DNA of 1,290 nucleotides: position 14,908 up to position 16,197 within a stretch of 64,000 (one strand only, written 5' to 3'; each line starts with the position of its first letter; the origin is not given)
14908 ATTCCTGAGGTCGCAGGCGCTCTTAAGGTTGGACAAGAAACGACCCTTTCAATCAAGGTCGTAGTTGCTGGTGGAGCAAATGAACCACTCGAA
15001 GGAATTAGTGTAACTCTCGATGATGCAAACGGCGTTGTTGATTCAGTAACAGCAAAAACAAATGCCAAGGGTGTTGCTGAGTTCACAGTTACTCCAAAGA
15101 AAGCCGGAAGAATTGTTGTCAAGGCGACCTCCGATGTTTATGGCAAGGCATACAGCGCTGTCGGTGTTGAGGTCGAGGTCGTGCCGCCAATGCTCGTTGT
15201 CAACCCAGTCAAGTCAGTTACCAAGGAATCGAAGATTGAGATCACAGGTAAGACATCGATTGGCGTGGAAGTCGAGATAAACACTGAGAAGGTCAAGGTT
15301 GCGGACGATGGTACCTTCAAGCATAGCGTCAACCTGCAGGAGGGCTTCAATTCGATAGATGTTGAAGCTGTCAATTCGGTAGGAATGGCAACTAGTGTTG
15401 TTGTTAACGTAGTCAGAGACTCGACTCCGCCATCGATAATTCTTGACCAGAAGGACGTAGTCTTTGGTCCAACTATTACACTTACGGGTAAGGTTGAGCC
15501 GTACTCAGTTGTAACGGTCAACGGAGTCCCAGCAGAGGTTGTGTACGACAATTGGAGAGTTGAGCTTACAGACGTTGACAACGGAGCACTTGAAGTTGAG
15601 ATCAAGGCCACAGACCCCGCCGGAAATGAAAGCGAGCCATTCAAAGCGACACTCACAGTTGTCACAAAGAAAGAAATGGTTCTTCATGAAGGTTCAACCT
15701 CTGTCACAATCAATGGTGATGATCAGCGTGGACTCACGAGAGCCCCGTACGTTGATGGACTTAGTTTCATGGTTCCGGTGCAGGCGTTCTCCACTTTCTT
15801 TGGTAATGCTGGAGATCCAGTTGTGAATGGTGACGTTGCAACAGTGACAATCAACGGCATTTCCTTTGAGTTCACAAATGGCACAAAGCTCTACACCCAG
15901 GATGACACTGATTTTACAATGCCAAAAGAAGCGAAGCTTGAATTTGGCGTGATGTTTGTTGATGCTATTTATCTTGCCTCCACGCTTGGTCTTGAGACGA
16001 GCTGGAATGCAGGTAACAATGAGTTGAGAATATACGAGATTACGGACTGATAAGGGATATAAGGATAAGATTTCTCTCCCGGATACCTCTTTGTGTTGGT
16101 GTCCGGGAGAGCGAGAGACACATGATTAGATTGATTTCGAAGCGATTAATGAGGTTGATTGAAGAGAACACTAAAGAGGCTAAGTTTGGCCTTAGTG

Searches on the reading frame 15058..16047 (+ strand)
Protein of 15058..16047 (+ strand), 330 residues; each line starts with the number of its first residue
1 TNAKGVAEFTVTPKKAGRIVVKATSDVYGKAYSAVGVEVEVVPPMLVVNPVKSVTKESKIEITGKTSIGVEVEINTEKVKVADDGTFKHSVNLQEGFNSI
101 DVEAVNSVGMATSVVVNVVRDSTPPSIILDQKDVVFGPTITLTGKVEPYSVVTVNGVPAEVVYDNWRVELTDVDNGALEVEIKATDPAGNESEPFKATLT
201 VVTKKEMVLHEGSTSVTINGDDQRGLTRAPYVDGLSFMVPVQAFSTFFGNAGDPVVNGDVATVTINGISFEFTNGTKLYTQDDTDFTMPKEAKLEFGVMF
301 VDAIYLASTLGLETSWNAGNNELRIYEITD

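Call 5: search_protein_families(library=pfam, max_evalue=1, proteins=[window:15058-16047:+])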
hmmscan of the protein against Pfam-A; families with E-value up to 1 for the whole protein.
seq(330 aa): 6 families
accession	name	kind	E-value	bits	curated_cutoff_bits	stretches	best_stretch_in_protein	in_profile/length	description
PF09136.16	Glucodextran_B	-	7.5e-14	51.9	27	2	43-121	1-82/83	Glucodextranase, domain B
PF07833.16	Cu_amine_oxidN1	-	7.1e-11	42.5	24.2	2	226-325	9-108/108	Copper amine oxidase N-terminal domain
PF17936.7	Big_6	-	0.00013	22.6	27.6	1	139-198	14-80/83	Bacterial Ig domain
PF19077.6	Big_13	-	0.0028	18.6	27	1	159-201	56-100/102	Bacterial Ig-like domain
PF12733.13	Cadherin-like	-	0.035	15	24.2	0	59-120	28-88/89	Cadherin-like beta sandwich domain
PF02369.22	Big_1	-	0.12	12.9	34.9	1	1-25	56-80/93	Bacterial Ig-like domain (group 1)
